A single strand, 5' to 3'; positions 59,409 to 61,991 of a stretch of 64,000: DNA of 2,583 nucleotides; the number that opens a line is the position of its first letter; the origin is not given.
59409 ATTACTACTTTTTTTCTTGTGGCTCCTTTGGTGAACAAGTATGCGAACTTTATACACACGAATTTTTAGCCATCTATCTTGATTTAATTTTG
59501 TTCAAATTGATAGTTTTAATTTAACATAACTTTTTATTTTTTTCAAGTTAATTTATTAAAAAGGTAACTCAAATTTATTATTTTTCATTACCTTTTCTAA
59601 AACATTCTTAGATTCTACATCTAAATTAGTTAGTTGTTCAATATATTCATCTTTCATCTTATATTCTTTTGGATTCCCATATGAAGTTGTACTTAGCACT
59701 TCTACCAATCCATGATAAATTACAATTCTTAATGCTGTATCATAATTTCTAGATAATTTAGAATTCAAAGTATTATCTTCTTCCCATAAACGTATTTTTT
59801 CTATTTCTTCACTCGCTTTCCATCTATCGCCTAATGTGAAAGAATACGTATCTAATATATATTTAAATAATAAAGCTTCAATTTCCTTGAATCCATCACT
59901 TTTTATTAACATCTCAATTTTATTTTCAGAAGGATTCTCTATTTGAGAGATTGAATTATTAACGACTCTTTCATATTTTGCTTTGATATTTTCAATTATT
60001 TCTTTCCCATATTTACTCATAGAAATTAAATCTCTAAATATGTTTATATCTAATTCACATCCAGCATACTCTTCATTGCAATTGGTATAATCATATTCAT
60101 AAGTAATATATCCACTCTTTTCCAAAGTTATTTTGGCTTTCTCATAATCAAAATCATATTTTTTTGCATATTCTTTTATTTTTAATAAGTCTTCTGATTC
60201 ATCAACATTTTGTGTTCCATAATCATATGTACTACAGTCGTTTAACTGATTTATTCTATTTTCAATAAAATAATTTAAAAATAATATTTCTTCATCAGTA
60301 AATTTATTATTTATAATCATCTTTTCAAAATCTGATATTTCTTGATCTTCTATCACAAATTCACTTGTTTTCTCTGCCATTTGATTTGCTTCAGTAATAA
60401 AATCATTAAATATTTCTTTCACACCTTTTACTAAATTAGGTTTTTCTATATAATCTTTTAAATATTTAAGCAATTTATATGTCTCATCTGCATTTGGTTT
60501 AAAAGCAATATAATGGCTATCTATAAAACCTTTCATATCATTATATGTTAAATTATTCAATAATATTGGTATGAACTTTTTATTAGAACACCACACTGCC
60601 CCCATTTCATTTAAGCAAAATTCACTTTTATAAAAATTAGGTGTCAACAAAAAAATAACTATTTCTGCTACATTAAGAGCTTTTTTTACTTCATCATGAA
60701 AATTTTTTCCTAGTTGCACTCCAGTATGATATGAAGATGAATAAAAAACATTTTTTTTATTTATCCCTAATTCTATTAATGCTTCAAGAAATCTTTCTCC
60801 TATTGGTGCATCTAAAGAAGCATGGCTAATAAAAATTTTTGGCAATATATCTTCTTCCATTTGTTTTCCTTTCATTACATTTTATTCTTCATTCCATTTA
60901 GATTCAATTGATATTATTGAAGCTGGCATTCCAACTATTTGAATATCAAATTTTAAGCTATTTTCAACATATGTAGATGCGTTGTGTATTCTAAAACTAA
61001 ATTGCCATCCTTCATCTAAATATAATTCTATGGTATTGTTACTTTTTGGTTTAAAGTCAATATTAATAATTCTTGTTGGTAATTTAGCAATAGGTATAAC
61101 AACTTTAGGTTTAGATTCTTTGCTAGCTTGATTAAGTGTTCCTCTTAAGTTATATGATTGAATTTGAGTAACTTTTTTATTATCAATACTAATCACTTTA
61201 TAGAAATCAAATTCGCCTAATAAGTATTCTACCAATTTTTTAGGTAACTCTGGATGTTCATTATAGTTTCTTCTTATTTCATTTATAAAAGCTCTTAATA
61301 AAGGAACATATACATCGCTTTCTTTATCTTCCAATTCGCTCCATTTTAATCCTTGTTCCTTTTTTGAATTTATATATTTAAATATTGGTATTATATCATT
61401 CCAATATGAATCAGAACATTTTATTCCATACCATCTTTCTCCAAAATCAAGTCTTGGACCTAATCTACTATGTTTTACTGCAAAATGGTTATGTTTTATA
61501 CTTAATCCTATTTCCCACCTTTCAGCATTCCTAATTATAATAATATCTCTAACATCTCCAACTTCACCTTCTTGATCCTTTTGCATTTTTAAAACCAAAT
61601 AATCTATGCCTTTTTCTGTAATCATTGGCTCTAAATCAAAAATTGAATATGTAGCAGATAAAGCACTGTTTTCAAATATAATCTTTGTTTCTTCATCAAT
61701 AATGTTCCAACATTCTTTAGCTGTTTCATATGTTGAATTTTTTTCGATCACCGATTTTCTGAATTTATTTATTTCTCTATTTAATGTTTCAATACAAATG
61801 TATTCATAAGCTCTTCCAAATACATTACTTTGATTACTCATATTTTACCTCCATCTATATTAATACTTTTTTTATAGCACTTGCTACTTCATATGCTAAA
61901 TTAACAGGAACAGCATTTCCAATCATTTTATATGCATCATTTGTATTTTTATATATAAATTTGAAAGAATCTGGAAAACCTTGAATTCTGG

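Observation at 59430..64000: Defence island: Macro-domain ThsA-like gene, TIR-like ThsB-like gene, HaeIII-like R-M pair and a large TIR fusion protein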

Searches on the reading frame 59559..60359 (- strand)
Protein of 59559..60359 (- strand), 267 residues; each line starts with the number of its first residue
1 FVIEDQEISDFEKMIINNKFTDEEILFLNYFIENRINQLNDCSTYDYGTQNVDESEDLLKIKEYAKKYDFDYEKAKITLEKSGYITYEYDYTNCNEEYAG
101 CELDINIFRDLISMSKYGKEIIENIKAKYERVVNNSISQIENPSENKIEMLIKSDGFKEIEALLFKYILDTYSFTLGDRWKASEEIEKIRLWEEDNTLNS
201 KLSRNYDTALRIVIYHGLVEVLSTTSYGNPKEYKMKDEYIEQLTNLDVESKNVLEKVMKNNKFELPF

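Call 69: predict_structure(alignment_id=A2)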
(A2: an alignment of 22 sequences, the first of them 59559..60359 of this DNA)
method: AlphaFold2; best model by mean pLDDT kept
length: 267 residues; sequences in the alignment: 22
mean_pLDDT: 88.7   pTM: 0.77
mean pLDDT of the five models: 88.7, 87.3, 85.6, 84.9, 84.5
residues with pLDDT >= 90: 189; 70-90: 54; 50-70: 11; < 50: 13
segments of 3 or more residues with pLDDT < 50: 1-3, 135-143
pLDDT, mean of each block of 10 residues (from residue 1): 63 91 97 95 88 93 93 96 94 81 96 89 91 56 71 89 96 92 94 94 95 94 91 94 92 92 70
secondary structure, 60 per line:
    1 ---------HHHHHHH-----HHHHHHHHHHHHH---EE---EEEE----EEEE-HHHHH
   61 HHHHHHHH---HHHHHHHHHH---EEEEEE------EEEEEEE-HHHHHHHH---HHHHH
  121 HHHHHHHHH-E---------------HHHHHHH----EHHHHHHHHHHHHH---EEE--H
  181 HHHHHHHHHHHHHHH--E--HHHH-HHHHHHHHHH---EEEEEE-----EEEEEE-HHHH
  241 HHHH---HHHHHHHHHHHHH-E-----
elements in order: H10-16 H22-34 E43-46 E51-54 H56-68 H72-81 E85-90 E97-103 H105-112 H116-129 H147-153 H159-171 E175-177 H180-195 H201-204 H206-215 E219-224 E230-235 H237-244 H248-260

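Call 73: fold_search(model_id=the predicted structure, library=pdb)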
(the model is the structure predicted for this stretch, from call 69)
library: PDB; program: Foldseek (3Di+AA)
matches with E <= 10: 527; with E <= 0.001: 0
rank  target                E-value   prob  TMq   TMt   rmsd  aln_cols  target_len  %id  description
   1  1p4x                  1.0e-02  0.93  0.29  0.30  13.8       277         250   14  Crystal structure of SarS protein from Staphylococcus Aureus (released 2003-07-08)
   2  8xuo_A                4.4e-02  0.92  0.25  0.10  10.9       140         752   16  Cryo-EM structure of tomato NRC2 dimer (released 2024-05-22)
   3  8bv0_A                8.3e-02  0.87  0.25  0.20  11.1       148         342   18  Binary complex between the NB-ARC domain from the Tomato immune receptor NRC1 and the SPRY domain-containing effector  (released 2022-12-21)
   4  7z1o_O                1.4e-01  0.13  0.16  0.09  21.5       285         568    9  Structure of yeast RNA Polymerase III PTC + NTPs (released 2022-08-31)
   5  3w6j_E                1.5e-01  0.33  0.19  0.28  15.4       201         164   14  Crystal structure of ScpAB core complex (released 2013-04-24)
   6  2fxa_B                1.8e-01  0.23  0.18  0.24  16.5       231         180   13  Structure of the Protease Production Regulatory Protein hpr from Bacillus subtilis. (released 2006-03-14)
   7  6f40_O                1.9e-01  0.11  0.12  0.07  21.5       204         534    8  RNA Polymerase III open complex (released 2018-01-17)
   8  8rfh_A                2.2e-01  0.69  0.27  0.11  11.1       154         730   21  CryoEM structure of the plant helper NLR NRC2 in its resting state (released 2024-01-10)
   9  8za5_B                2.3e-01  0.77  0.25  0.43  12.1       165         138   13  Crystal structure of HsmR (released 2025-10-29)
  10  7ymd_C                2.4e-01  0.13  0.19  0.18  22.2       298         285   12  Cryo-EM structure of Nse1/3/4 (released 2024-01-31)
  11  6pcp_A                2.6e-01  0.87  0.24  0.41   5.3       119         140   13  Mechanism for regulation of DNA binding of Bordetella bronchiseptica BpsR by 6-hydroxynicotinic acid (released 2019-11-06)
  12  5hli_B                2.7e-01  0.69  0.21  0.36   7.0       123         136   15  Structure of Disulfide formed AbfR (released 2017-01-25)
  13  9gm9_D                2.9e-01  0.13  0.21  0.18  22.7       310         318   10  MukBEF in a DNA capture state (released 2025-03-26)
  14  1tbx_B                3.0e-01  0.92  0.21  0.55   4.5        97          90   16  Crystal structure of SSV1 F-93 (released 2004-07-13)
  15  5zr1_A                3.0e-01  0.12  0.20  0.12  17.8       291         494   16  Saccharomyces Cerevisiae Origin Recognition Complex Bound to a 72-bp Origin DNA containing ACS and B1 element (released 2018-07-11)
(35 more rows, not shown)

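Call 93: search_protein_representatives(alignment_id=A2)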
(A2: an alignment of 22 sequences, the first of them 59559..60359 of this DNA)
Query: 22 sequences, 269 profile positions. Proteins with E-value up to 0.001 (for the whole library): 228; up to 1e-10: 178; up to 1e-30: 33. The best 150 are listed.
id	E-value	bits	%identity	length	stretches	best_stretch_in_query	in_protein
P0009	1.1e-100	352.8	-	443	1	3-269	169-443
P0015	1.6e-98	345.7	-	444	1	3-269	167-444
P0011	1.9e-94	332.3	-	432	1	5-269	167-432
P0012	1.1e-89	316.7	-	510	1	3-269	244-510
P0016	2.3e-86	305.8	-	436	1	4-265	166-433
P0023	2.8e-85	302.2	-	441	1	7-269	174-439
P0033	5.8e-84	297.9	-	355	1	6-269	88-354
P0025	3.5e-83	295.4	-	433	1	4-265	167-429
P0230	6.0e-81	288.0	-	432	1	5-269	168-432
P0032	1.9e-80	286.4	-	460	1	4-268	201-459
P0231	2.7e-72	259.6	-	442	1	4-269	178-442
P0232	3.1e-72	259.5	-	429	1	4-269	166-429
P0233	3.5e-62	226.5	-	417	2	8-266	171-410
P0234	1.5e-61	224.4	-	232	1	74-259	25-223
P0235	4.1e-61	223.0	-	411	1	6-269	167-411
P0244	2.9e-33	131.7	-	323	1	109-264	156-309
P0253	1.1e-30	123.3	-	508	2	75-269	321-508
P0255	6.2e-30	120.7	-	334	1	124-269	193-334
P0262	2.2e-28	115.7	-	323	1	118-262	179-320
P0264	4.8e-28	114.6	-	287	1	143-269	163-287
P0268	2.2e-27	112.4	-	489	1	142-262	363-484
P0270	9.4e-27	110.3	-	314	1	139-258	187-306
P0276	1.0e-25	106.9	-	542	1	143-258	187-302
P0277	1.1e-25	106.8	-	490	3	102-243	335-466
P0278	1.2e-25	106.7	-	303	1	123-261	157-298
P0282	5.7e-25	104.5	-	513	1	96-269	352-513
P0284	1.2e-24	103.4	-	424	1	127-269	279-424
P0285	1.3e-24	103.4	-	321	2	135-261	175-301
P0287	1.9e-24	102.8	-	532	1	100-269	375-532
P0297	1.4e-23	99.9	-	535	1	101-245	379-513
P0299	2.7e-23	99.0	-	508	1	22-260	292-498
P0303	7.7e-23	97.5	-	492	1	146-261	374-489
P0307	2.3e-22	95.9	-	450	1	132-262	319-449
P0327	1.4e-20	90.1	-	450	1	142-264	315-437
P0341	1.0e-19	87.3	-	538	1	105-244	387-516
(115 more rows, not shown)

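Call 94: search_protein_families(library=pfam, proteins=[P0253, P0268, P0276, P0277, P0282, P0287, P0297, P0299, P0303, P0341], max_evalue=0.001)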
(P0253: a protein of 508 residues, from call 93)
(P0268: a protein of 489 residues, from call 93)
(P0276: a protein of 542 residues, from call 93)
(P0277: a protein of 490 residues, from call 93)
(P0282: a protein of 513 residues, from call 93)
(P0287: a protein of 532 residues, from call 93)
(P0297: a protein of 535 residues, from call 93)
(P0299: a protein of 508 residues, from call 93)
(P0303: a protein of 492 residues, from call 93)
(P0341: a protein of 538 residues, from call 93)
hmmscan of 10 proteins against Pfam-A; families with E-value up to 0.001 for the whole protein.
P0253 (508 aa): 1 family
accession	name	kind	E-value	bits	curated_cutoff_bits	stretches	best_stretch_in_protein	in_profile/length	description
PF13676.11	TIR_2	-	2.3e-07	31.8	28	1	102-190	1-88/122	TIR domain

P0268 (489 aa): 2 families
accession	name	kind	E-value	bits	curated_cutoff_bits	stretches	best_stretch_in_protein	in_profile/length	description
PF13676.11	TIR_2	-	3e-08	34.6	28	1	101-192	1-92/122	TIR domain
PF01582.25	TIR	-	0.00021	21.6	21.3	1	142-175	43-76/179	TIR domain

P0276 (542 aa): 1 family
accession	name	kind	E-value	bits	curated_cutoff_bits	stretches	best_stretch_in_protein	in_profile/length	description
PF13676.11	TIR_2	-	2.3e-08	35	28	1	3-85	1-77/122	TIR domain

P0277 (490 aa): 2 families
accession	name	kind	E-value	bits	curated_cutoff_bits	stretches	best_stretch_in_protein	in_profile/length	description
PF13676.11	TIR_2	-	7.9e-07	30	28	1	104-196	1-92/122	TIR domain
PF01582.25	TIR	-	1.8e-05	25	21.3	1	145-182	43-80/179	TIR domain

P0282 (513 aa): 2 families
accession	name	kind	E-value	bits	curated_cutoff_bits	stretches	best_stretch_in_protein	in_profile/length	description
PF13676.11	TIR_2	-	4.9e-08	33.9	28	1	128-220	1-93/122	TIR domain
PF01582.25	TIR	-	0.00014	22.2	21.3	1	169-203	43-77/179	TIR domain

P0287 (532 aa): 2 families
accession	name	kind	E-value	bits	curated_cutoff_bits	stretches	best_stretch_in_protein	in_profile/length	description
PF13676.11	TIR_2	-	5.4e-07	30.6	28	1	146-238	1-92/122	TIR domain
PF01582.25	TIR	-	6.7e-05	23.2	21.3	1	187-225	43-81/179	TIR domain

P0297 (535 aa): 1 family
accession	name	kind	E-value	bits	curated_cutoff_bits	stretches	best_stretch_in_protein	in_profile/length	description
PF13676.11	TIR_2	-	0.00046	21.1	28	0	124-211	1-82/122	TIR domain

P0299 (508 aa): 2 families
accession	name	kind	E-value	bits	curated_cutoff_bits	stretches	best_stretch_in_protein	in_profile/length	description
PF13676.11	TIR_2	-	1.7e-05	25.7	28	1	115-207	1-92/122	TIR domain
PF01582.25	TIR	-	0.00048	20.4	21.3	0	156-190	43-77/179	TIR domain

P0303 (492 aa): 3 families
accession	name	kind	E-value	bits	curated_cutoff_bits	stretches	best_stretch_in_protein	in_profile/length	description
PF13676.11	TIR_2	-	3.4e-08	34.5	28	1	171-253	1-77/122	TIR domain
PF00754.31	F5_F8_type_C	-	7.3e-06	26.6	28.2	1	16-137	12-127/127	F5/8 type C domain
PF22633.2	F5_F8_type_C_2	-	5.9e-05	24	27.8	1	22-120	2-90/91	NedA-like, galactose-binding domain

P0341 (538 aa): 1 family
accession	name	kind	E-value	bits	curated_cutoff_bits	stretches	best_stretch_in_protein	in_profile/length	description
PF13676.11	TIR_2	-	2.3e-05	25.3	28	1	139-226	1-81/122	TIR domain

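Call 95: search_protein_families(library=pfam, proteins=[P0244, P0262, P0270, P0278, P0285, P0255, P0264, P0307, P0327, P0284], max_evalue=0.001)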
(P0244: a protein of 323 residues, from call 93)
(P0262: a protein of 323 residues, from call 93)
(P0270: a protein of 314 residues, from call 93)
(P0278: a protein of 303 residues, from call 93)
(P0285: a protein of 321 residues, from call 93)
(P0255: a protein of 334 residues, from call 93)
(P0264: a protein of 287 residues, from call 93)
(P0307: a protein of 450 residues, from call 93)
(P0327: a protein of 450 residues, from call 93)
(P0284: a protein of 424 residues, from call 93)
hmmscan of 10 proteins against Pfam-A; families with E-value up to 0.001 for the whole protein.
P0244 (323 aa): 1 family
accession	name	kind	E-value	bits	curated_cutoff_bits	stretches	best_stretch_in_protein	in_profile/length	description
PF13676.11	TIR_2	-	9.8e-06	26.5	28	1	3-95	1-87/122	TIR domain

P0262 (323 aa): 2 families
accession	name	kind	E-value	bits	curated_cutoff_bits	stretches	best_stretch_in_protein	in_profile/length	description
PF13676.11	TIR_2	-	3.8e-08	34.3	28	1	3-85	1-77/122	TIR domain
PF01582.25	TIR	-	7.6e-05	23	21.3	0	42-83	39-80/179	TIR domain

P0270 (314 aa): 1 family
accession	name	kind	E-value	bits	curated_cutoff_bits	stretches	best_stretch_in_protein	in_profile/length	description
PF13271.11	DUF4062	-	0.00074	20.1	24.7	0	9-99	1-79/82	Domain of unknown function (DUF4062)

P0278 (303 aa): 0 families

P0285 (321 aa): 1 family
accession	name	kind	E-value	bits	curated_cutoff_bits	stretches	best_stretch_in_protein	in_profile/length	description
PF13676.11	TIR_2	-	3e-06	28.2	28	1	2-84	1-77/122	TIR domain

P0255 (334 aa): 1 family
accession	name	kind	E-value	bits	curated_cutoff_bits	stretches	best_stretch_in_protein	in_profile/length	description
PF13676.11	TIR_2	-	1.4e-06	29.2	28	1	3-93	1-86/122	TIR domain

P0264 (287 aa): 0 families

P0307 (450 aa): 1 family
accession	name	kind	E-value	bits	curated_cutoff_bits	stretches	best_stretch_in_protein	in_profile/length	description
PF13676.11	TIR_2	-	4.3e-07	30.9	28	1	128-210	2-78/122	TIR domain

P0327 (450 aa): 1 family
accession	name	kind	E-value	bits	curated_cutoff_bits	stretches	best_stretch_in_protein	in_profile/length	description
PF13676.11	TIR_2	-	2.8e-06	28.2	28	1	107-192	1-80/122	TIR domain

P0284 (424 aa): 1 family
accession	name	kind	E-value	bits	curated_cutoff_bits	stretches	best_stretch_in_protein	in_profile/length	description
PF13676.11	TIR_2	-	8.7e-07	29.9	28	1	95-181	1-82/122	TIR domain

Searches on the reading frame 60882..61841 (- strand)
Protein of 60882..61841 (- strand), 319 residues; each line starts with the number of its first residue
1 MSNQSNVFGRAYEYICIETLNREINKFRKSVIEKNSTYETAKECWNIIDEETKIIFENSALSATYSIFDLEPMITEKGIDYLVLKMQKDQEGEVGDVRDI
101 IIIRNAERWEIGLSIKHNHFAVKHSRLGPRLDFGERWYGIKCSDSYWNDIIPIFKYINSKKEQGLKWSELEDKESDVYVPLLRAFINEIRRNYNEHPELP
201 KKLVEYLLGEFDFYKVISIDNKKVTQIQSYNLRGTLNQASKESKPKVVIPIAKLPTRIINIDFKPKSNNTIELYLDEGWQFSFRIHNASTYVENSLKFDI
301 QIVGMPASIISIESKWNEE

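Call 8: search_protein_families(library=pfam, proteins=[window:60882-61841:-], max_evalue=0.01)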
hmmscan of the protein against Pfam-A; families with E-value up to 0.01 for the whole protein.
window:60882-61841:- (319 aa): 1 family
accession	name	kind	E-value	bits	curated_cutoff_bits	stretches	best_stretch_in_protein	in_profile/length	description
PF09556.15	RE_HaeIII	-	3e-139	463.7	25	1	9-306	1-298/298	HaeIII restriction endonuclease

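Call 9: search_protein_families(library=padloc, proteins=[window:60882-61841:-], max_evalue=0.01)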
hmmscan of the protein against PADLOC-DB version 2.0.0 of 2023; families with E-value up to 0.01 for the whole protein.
window:60882-61841:- (319 aa): 1 family
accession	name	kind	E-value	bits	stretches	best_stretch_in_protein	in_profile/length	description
PDLC03430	REase_II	-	4.1e-127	421.8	1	3-316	2-317/318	Type II restriction enzyme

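Call 61: search_protein_families(library=ncbifam, proteins=[window:60885-61841:-], max_evalue=0.001)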
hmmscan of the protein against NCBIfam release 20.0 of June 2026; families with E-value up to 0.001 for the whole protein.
window:60885-61841:- (319 aa): 0 families
